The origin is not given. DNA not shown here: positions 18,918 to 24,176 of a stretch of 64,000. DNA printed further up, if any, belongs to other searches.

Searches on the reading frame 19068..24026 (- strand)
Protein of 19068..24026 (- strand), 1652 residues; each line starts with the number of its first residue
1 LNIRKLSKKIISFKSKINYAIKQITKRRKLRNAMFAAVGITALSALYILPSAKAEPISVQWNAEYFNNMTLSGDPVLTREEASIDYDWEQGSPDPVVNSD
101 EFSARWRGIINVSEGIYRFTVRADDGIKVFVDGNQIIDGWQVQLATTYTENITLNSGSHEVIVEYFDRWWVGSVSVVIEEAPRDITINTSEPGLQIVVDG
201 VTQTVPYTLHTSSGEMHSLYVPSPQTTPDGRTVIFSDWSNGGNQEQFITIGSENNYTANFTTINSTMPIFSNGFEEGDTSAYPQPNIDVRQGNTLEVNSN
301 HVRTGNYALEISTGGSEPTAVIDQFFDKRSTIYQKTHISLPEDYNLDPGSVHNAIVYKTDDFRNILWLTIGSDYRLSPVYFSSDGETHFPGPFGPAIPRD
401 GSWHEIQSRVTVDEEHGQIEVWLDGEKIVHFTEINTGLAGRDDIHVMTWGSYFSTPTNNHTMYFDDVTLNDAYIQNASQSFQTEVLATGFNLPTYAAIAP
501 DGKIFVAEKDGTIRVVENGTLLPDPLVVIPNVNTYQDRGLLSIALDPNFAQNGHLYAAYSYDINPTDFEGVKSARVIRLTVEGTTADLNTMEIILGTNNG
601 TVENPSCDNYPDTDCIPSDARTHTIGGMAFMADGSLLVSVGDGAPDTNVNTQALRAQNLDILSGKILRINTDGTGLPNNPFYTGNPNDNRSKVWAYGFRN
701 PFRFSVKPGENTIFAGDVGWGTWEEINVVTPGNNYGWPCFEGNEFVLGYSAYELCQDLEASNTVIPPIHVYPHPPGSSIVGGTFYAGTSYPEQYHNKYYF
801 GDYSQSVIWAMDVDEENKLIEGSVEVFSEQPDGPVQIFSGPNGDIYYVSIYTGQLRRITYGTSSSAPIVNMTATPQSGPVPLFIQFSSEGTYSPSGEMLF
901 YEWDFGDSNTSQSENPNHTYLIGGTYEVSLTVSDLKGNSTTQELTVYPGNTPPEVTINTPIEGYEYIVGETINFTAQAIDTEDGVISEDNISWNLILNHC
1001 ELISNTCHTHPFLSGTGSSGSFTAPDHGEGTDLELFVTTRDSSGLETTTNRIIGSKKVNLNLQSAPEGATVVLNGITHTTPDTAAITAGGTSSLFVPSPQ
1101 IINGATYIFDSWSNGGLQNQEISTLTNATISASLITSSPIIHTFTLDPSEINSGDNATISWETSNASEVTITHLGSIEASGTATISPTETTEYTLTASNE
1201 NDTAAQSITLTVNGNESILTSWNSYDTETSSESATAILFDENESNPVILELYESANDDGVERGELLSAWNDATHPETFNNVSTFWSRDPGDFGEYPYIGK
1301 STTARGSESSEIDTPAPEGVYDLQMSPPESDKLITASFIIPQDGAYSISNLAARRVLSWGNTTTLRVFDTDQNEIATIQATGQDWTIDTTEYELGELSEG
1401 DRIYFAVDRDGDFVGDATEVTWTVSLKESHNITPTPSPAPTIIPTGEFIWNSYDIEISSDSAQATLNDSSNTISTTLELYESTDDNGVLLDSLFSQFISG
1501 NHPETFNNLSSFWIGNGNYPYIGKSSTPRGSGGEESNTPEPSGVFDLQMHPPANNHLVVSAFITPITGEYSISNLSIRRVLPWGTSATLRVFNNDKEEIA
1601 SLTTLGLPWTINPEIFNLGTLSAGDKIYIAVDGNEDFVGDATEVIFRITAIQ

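Call 4: search_protein_families(library=pfam, proteins=[window:19068-24026:-], max_evalue=0.01)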
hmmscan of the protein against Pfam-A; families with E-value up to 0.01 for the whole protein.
window:19068-24026:- (1652 aa): 6 families
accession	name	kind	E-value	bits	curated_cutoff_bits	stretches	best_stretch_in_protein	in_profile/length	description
PF07995.17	GSDH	-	3.9e-47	161.6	25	1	493-848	4-322/332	Glucose / Sorbosone dehydrogenase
PF07691.17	PA14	-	1.4e-19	70.7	24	1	63-174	7-127/147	PA14 domain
PF18911.6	PKD_4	-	1.8e-17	63.6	27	1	865-946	2-83/85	PKD domain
PF00801.26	PKD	-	8.1e-11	42.2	23.5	1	872-942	5-75/80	PKD domain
PF14099.13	Polysacc_lyase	-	8.4e-08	32.8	29.9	1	274-467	1-209/210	Polysaccharide lyase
PF22352.2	K319L-like_PKD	-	6.8e-06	26.4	27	0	67-125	12-70/84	K319L-like, PKD domain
